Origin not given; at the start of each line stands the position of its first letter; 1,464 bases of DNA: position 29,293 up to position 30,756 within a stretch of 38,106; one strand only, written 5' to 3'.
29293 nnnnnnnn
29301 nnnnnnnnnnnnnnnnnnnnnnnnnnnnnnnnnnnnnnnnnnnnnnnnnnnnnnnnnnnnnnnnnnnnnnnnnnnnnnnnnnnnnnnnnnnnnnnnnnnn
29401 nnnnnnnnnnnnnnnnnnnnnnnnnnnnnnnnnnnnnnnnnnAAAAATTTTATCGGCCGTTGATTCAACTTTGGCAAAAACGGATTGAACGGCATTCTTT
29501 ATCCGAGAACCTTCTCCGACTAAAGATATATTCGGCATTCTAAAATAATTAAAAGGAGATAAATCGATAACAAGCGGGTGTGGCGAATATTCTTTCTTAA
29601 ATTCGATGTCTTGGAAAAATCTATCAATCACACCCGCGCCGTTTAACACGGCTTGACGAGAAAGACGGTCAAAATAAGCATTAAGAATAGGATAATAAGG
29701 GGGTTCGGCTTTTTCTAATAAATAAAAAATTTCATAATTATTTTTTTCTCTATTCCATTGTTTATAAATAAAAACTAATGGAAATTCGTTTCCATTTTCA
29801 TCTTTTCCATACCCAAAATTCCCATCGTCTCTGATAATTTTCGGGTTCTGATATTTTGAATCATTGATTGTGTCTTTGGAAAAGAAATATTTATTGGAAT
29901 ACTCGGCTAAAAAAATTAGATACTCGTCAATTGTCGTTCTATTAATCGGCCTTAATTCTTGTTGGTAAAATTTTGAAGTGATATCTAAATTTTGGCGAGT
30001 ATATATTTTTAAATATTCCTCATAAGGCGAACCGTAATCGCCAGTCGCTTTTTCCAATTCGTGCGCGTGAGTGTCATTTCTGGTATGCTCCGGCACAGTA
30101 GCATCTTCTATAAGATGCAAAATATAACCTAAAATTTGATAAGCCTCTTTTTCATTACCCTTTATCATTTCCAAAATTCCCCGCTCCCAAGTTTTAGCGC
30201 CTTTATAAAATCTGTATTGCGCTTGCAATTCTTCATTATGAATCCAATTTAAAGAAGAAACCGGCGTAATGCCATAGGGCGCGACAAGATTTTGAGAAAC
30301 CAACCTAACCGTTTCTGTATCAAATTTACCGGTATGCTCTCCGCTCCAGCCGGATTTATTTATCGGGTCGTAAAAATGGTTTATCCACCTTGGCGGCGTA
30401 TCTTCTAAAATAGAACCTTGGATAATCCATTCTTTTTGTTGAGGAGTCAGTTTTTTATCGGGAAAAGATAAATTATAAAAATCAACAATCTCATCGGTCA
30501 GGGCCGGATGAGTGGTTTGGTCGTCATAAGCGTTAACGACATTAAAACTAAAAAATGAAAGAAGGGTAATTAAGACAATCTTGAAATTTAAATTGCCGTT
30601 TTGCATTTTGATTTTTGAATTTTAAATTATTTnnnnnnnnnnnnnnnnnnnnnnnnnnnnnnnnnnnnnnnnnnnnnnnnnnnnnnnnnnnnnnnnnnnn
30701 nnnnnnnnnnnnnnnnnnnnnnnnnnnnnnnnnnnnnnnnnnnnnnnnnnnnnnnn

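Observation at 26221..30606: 1461-aa surface protein combining a PLC / P1-nuclease zinc domain, two lamin-tail domains and a tandemly duplicated unknown module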

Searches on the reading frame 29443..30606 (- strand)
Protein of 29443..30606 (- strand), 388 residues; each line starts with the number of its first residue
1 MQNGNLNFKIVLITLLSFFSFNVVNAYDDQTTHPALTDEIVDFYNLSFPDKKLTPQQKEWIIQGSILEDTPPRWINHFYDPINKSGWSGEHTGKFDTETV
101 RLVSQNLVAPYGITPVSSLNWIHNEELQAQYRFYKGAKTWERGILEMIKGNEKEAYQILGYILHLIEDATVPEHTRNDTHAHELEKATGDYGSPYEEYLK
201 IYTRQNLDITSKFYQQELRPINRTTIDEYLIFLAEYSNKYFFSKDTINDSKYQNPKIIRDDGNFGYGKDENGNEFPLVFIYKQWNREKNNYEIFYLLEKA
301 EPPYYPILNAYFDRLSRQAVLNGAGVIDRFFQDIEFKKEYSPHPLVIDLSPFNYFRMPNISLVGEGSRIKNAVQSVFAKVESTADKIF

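Call 8: find_homologous_proteins(query=window:29443-30606:-, max_evalue=0.001)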
Query seq(388 aa) (388 aa): 111 proteins with E <= 0.001 among 1979 candidates.
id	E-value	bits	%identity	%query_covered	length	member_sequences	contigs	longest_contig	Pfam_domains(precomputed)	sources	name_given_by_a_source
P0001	1.0e-120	421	55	97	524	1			-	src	-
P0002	1.8e-117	411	59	85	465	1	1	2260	-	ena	-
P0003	1.2e-116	408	61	83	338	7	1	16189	-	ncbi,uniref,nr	ncbi:MAG: hypothetical protein UX53_C0044G0010 [Candidatus Azambacteria bacterium GW2011_GWB2_46_37]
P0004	1.3e-115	405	58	86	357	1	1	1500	PF00882.25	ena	-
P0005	1.0e-114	402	51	97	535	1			-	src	-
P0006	8.5e-113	395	51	98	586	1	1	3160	PF00932.26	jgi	-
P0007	1.7e-111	391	52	97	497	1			-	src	-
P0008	2.9e-111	390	57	83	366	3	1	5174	-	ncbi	ncbi:MAG: hypothetical protein UV72_C0027G0006, partial [Candidatus Giovannonibacteria bacterium GW2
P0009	1.4e-105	371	52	90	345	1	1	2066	-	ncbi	ncbi:MAG: hypothetical protein AB1472_07390, partial [Candidatus Omnitrophota bacterium]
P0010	3.7e-98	347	45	98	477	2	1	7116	-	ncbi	-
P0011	9.7e-98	346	54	78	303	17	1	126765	-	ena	-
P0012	1.2e-97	345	57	68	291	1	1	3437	-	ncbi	-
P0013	1.2e-96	342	53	82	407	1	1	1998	-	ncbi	-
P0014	5.2e-96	340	55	70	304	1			-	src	-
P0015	1.5e-94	335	46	97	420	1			-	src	-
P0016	3.7e-93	331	47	97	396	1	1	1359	PF00882.25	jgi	-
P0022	1.2e-83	299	57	59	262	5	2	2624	PF00882.25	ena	-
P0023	3.9e-83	298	42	95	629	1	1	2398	PF00882.25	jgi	jgi:hypothetical protein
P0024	4.0e-82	294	40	97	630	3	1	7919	PF00565.24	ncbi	-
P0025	1.4e-81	293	47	81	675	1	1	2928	PF00932.26,PF00041.28,PF16656.12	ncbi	-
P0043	7.2e-55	205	39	80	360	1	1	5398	PF00882.25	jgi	-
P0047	8.5e-53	198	37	84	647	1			PF00932.26,PF12836.14,PF00633.30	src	-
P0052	5.5e-51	192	35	79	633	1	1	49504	PF00932.26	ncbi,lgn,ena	-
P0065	4.5e-46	176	38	69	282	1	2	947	PF00882.25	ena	-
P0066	4.9e-46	175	37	70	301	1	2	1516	PF00882.25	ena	-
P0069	2.4e-45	173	42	65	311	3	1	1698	PF00882.25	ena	-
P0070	7.4e-45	172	39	78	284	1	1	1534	PF00882.25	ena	-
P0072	1.1e-44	171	35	85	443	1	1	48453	-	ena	-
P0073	1.3e-44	171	42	58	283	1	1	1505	PF00882.25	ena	-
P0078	1.0e-41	161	36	85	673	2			-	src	-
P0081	3.8e-41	159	40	65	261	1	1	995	PF00882.25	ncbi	-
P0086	2.2e-39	154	33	79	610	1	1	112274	PF00932.26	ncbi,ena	-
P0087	3.1e-39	153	36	81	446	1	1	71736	-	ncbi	ncbi:MAG: hypothetical protein AAB911_01485, partial [Patescibacteria group bacterium]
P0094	7.0e-36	142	34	82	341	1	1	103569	-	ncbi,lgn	-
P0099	1.9e-34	137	34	81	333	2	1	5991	PF00882.25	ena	-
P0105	3.5e-32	130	30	86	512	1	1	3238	PF11617.14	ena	-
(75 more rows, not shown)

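Call 11: search_solved_structures(query=A1, max_evalue=10, show_alignments=4)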
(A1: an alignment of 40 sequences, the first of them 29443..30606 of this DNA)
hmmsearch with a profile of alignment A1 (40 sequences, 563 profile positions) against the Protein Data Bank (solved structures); distinct sequences matched with E-value up to 10: 8.
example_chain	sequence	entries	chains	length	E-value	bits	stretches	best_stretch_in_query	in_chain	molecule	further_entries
1p5x_A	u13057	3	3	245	0.00021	23.8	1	125-196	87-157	Phospholipase C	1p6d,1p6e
2fgn_A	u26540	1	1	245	0.00021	23.8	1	125-196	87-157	Phospholipase C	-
2ffz_A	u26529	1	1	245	0.00021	23.8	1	125-196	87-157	Phospholipase C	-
1ah7_A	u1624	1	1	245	0.00021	23.8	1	125-196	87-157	PHOSPHOLIPASE C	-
2huc_A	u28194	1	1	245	0.00022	23.8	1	125-196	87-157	Phospholipase C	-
8cqm_A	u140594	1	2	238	0.0024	20.3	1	123-205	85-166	Phospholipase C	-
4fe8_A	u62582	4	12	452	3.7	9.8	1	357-423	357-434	Maltose-binding periplasmic protein,Huntingtin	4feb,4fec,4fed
29vf_O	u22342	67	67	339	9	8.5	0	384-456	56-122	TATA-box-binding protein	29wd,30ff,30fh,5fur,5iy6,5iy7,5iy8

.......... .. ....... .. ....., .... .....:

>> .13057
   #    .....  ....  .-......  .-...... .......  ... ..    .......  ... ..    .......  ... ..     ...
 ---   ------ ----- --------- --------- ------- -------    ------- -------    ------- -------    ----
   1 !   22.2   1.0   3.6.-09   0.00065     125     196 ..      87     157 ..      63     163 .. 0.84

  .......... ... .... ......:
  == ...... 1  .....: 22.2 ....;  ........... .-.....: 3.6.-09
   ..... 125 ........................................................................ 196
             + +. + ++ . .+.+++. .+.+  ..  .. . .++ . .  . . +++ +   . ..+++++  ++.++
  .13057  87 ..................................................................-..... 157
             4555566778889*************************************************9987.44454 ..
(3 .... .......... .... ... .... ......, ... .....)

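Call 12: search_protein_families(library=pfam, proteins=[P0024, P0047, P0025, P0105, P0006, P0052, P0086, P0078, P0023], max_evalue=0.01)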
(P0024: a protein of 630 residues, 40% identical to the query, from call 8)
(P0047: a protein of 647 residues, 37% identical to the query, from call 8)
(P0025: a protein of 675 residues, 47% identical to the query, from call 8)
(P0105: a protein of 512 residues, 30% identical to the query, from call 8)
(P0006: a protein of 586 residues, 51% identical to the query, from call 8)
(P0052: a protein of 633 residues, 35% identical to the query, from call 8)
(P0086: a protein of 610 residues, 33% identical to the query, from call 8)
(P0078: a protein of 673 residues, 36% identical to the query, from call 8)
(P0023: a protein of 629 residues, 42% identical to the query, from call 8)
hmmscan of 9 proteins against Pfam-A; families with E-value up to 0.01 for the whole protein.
P0024 (630 aa): 1 family
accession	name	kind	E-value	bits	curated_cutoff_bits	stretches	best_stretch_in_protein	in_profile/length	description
PF00565.23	SNase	-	1.3e-19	71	21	1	476-580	2-105/107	Staphylococcal nuclease homologue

P0047 (647 aa): 4 families
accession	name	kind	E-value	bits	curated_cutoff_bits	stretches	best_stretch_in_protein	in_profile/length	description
PF12836.13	HHH_3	-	3.4e-19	69.2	27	1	446-507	4-65/65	Helix-hairpin-helix motif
PF00633.29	HHH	-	7.8e-09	35.4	24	1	448-475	3-30/30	Helix-hairpin-helix motif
PF00932.25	LTD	-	1.4e-06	29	34.3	1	547-647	4-100/109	Lamin Tail Domain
PF00882.24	Zn_dep_PLPC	-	0.0044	17.4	26.8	1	31-171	1-98/167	Zinc dependent phospholipase C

P0025 (675 aa): 4 families
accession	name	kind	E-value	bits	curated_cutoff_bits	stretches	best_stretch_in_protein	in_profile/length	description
PF00041.27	fn3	-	2.3e-10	41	25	1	516-615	4-83/84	Fibronectin type III domain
PF00932.25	LTD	-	5e-08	33.7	34.3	1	624-670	3-48/109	Lamin Tail Domain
PF16656.11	Pur_ac_phosph_N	-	8.6e-08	33.1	30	1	521-617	6-93/93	Purple acid Phosphatase, N-terminal domain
PF25059.1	FN3_DSCAM-DSCAML_C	-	0.002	18.9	39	1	528-621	3-85/89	DSCAM/DSCAML C-terminal Fn3-like domain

P0105 (512 aa): 1 family
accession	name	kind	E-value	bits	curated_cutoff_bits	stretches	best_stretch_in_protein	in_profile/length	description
PF11617.13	Cu-binding_MopE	-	8.2e-10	39.2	27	2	396-420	6-30/30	Putative metal-binding motif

P0006 (586 aa): 2 families
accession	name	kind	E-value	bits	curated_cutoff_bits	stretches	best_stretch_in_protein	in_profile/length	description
PF00932.25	LTD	-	3.4e-08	34.3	34.3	1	509-554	3-46/109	Lamin Tail Domain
PF00882.24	Zn_dep_PLPC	-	0.008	16.6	26.8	0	31-182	1-106/167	Zinc dependent phospholipase C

P0052 (633 aa): 1 family
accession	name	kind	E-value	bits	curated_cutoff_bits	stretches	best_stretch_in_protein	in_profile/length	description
PF00932.25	LTD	-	5.1e-09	36.9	34.3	1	469-572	6-106/109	Lamin Tail Domain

P0086 (610 aa): 2 families
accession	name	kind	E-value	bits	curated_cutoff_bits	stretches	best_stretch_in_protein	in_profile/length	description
PF00932.25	LTD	-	5.4e-09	36.8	34.3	1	561-603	5-46/109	Lamin Tail Domain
PF00882.24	Zn_dep_PLPC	-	8.7e-05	23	26.8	1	20-144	2-98/167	Zinc dependent phospholipase C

P0078 (673 aa): 1 family
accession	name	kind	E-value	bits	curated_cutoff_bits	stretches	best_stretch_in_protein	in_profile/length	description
PF19077.6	Big_13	-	0.0047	17.8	27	0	529-594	25-97/102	Bacterial Ig-like domain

P0023 (629 aa): 1 family
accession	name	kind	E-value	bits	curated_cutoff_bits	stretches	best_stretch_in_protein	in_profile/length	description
PF00882.24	Zn_dep_PLPC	-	8.7e-08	32.7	26.8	1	33-176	4-98/167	Zinc dependent phospholipase C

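Call 24: predict_structure(alignment_id=A2)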
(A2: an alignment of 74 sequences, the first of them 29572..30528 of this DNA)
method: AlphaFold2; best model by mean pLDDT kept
length: 319 residues; sequences in the alignment: 74
mean_pLDDT: 93.5   pTM: 0.93
mean pLDDT of the five models: 93.5, 93.3, 92.9, 92.5, 92.3
residues with pLDDT >= 90: 263; 70-90: 45; 50-70: 10; < 50: 1
segments of 3 or more residues with pLDDT < 50: none
pLDDT, mean of each block of 10 residues (from residue 1): 84 98 98 98 93 97 88 84 81 98 93 98 98 99 98 83 87 95 97 98 99 97 96 97 98 96 96 73 97 99 98 79
secondary structure, 60 per line:
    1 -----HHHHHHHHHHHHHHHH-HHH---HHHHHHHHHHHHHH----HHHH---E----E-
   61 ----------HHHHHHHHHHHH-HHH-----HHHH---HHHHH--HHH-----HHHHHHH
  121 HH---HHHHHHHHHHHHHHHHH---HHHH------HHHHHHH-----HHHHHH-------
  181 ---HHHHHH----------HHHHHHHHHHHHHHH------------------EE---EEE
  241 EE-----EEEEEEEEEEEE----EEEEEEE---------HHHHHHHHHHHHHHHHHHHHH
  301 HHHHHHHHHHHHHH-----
elements in order: H6-21 H29-42 H47-50 H71-82 H92-95 H99-103 H114-122 H126-142 H146-149 H156-162 H168-173 H184-189 H200-214 E238-242 E248-259 E264-270 H280-314

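Call 26: fold_search(model_id=the predicted structure, library=pdb)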
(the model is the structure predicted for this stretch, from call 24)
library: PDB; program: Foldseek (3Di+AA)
matches with E <= 10: 129; with E <= 0.001: 8
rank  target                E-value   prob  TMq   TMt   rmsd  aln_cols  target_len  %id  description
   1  2fgn                  5.2e-04  1.00  0.45  0.57   7.8       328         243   14  Structural Studies Examining the Substrate Specificity Profiles of PC-PLCBc Protein Variants (released 2006-03-28)
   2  2wxu                  5.4e-04  1.00  0.41  0.37   8.8       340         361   15  Clostridium perfringens alpha-toxin strain NCTC8237 mutant T74I (released 2009-11-17)
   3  1ca1                  6.0e-04  1.00  0.46  0.40   8.6       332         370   13  ALPHA-TOXIN FROM CLOSTRIDIUM PERFRINGENS (released 1999-05-04)
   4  1olp_D                7.3e-04  1.00  0.48  0.42   7.7       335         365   13  Alpha Toxin from Clostridium Absonum (released 2003-10-23)
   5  2ffz                  7.3e-04  1.00  0.44  0.55   8.5       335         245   13  Structural Studies Examining the Substrate Specificity Profiles of PC-PLCBc Protein Variants (released 2006-03-28)
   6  1ah7                  8.9e-04  1.00  0.44  0.55   8.2       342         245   13  PHOSPHOLIPASE C FROM BACILLUS CEREUS (released 1997-12-10)
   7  8cqm_B                9.4e-04  1.00  0.45  0.60   7.9       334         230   11  Broad-range phospholipase C from Listeria monocytogenes (released 2023-10-18)
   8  1p5x                  9.4e-04  1.00  0.43  0.54   8.1       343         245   12  STRUCTURE OF THE D55N MUTANT OF PHOSPHOLIPASE C FROM BACILLUS CEREUS (released 2003-09-30)
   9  2huc                  1.1e-03  1.00  0.43  0.54   8.7       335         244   13  Structural Studies Examining the Substrate Specificity Profiles of PC-PLCBc Protein Variants (released 2006-08-08)
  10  2wxt                  1.6e-03  1.00  0.44  0.39   8.3       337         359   15  Clostridium perfringens alpha-toxin strain NCTC8237 (released 2009-11-17)
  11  1olp_A                1.8e-03  1.00  0.44  0.39   8.1       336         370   12  Alpha Toxin from Clostridium Absonum (released 2003-10-23)
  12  2wy6_A                2.3e-03  1.00  0.43  0.38   9.4       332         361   13  Clostridium perfringens alpha-toxin strain NCTC8237 mutant T74I (released 2009-11-24)
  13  1kho_A                2.6e-03  1.00  0.41  0.36  10.2       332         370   14  Crystal Structure Analysis of Clostridium perfringens alpha-Toxin Isolated from Avian Strain SWCP (released 2002-06-19)
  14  2wy6_C                3.4e-03  1.00  0.43  0.38   9.8       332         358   12  Clostridium perfringens alpha-toxin strain NCTC8237 mutant T74I (released 2009-11-24)
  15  8cqm_A                3.9e-03  1.00  0.44  0.60   8.0       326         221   11  Broad-range phospholipase C from Listeria monocytogenes (released 2023-10-18)
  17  3w52_A                2.1e-01  0.51  0.33  0.38  10.7       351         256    9  Zinc-dependent bifunctional nuclease (released 2013-04-17)
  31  3c2p_A                3.6e+00  0.02  0.14  0.06  20.7       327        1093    8  X-ray crystal structure of the N4 mini-vRNAP P1 promoter complex (released 2008-12-09)
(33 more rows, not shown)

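Call 45: find_encoding_contigs(protein=P0086, flank=10000, max_places=1)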
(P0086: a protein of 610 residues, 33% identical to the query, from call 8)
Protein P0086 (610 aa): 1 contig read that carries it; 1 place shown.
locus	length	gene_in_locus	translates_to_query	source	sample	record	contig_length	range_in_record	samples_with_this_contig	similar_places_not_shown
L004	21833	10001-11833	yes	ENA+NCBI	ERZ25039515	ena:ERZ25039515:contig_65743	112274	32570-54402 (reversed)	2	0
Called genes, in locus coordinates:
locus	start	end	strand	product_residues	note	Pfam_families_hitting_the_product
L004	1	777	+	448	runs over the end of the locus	PF04542:Sigma70_r2, PF04539:Sigma70_r3, PF04545:Sigma70_r4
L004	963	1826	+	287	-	PF00483:NTP_transferase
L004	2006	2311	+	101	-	-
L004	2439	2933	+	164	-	PF04542:Sigma70_r2, PF08281:Sigma70_r4_2, PF04545:Sigma70_r4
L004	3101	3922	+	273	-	PF18915:DUF5667 (weak)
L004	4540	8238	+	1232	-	-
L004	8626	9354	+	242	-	PF01797:Y1_Tnp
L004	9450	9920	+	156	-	-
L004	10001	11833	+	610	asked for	PF00932:LTD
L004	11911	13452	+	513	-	PF13570:Beta-prop_ACSF4, PF25292:Beta-prop_CGLA (faint), PF13360:PQQ_2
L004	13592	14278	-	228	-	-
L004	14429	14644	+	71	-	-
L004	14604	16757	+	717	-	PF04932:Wzy_C, PF07719:TPR_2 (faint), PF13174:TPR_6 (faint), PF21033:RMD1-3 (faint), PF14559:TPR_19 (faint)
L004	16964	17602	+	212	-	PF13174:TPR_6 (faint), PF13428:TPR_14 (faint), PF23914:TPR_CcmH_CycH (faint), PF07719:TPR_2 (faint), PF12895:ANAPC3 (faint), PF13181:TPR_8 (faint), PF13424:TPR_12 (weak), PF00515:TPR_1 (weak), +6 more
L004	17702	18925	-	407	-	PF13439:Glyco_transf_4, PF13477:Glyco_trans_4_2, PF13579:Glyco_trans_4_4, PF00534:Glycos_transf_1, PF13692:Glyco_trans_1_4, PF20706:GT4-conflict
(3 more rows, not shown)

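Call 46: find_encoding_contigs(protein=P0052, flank=10000, max_places=1)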
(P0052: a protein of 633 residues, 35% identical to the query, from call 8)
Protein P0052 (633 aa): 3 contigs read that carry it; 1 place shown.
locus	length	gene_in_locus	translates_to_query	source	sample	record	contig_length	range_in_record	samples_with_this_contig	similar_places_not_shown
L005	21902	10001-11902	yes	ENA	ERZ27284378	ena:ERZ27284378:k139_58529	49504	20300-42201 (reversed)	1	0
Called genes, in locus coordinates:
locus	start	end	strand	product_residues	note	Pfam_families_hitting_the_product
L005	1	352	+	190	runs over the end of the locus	PF06821:Ser_hydrolase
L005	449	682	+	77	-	PF04014:MazE_antitoxin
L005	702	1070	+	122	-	PF02661:Fic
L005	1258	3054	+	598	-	PF00009:GTP_EFTU, PF01926:MMR_HSR1 (weak), PF03144:GTP_EFTU_D2 (weak), PF00679:EFG_C, PF21018:BipA_C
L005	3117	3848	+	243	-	PF13462:Thioredoxin_4, PF13098:Thioredoxin_2, PF01323:DSBA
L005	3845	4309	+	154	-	-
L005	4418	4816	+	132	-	PF04224:DUF417 (faint)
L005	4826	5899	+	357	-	PF00044:Gp_dh_N, PF02800:Gp_dh_C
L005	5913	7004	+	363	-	PF02660:G3P_acyltransf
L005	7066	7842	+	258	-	-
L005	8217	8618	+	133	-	-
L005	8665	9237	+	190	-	PF20803:PaaX_M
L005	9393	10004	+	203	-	-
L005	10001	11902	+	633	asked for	PF00932:LTD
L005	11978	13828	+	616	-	PF00932:LTD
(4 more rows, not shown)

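Call 47: find_encoding_contigs(protein=P0011, flank=10000, max_places=1)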
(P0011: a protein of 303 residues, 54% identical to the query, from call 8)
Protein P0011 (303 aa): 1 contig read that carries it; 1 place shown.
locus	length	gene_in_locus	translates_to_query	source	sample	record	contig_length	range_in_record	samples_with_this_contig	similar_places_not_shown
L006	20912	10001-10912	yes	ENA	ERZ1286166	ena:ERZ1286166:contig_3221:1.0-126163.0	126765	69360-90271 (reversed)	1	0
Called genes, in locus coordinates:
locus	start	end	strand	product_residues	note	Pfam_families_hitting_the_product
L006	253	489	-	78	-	-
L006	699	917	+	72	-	-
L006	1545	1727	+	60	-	-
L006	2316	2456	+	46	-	-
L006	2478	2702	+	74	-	-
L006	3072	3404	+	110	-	-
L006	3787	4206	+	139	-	-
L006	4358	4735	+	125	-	-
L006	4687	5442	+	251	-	-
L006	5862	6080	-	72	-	-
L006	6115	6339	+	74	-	-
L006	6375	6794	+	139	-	PF13431:TPR_17 (faint), PF07719:TPR_2 (faint), PF13424:TPR_12 (faint)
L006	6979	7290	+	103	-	-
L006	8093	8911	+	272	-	-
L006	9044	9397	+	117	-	-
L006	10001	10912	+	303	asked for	-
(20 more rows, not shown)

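Call 51: find_encoding_contigs(protein=P0094, flank=6000, max_places=1)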
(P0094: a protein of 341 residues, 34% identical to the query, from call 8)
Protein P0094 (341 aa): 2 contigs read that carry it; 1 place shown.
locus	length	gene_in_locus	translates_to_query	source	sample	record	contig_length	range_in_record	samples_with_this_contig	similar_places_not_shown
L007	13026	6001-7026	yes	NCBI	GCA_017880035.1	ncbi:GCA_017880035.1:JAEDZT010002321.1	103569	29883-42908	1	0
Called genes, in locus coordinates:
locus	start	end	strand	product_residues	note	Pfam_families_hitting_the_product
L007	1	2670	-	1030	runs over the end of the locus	PF00801:PKD (weak), PF18911:PKD_4 (weak)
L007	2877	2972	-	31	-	-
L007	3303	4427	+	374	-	PF00188:CAP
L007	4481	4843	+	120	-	PF00886:Ribosomal_S16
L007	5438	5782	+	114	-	-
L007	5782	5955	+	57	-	-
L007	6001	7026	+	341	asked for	-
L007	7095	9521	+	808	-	PF00932:LTD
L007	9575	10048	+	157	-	-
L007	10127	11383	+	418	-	PF00579:tRNA-synt_1b, PF22421:SYY_C-terminal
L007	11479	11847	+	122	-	-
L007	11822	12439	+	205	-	PF03227:GILT (faint)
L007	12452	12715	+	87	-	PF05768:Glrx-like (weak), PF00462:Glutaredoxin, PF13417:GST_N_3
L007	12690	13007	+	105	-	PF00588:SpoU_methylase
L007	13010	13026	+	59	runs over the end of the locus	PF00588:SpoU_methylase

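Call 52: find_encoding_contigs(protein=P0087, flank=6000, max_places=1)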
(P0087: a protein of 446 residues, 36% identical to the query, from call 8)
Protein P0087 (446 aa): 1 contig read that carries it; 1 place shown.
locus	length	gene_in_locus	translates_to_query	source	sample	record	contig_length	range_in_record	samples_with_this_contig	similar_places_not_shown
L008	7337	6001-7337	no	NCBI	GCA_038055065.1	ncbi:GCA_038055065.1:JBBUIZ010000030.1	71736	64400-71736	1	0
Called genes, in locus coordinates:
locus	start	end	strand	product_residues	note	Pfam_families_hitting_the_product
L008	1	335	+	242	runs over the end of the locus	-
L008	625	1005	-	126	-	-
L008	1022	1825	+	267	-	PF01471:PG_binding_1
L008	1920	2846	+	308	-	PF00106:adh_short (faint), PF04321:RmlD_sub_bind, PF05368:NmrA (faint), PF01073:3Beta_HSD, PF01370:Epimerase, PF02719:Polysacc_synt_2, PF13460:NAD_binding_10 (weak), PF16363:GDP_Man_Dehyd, +1 more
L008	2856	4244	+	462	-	PF02397:Bac_transf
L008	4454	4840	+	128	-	PF01371:Trp_repressor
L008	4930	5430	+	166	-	-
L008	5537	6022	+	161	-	-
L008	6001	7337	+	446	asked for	?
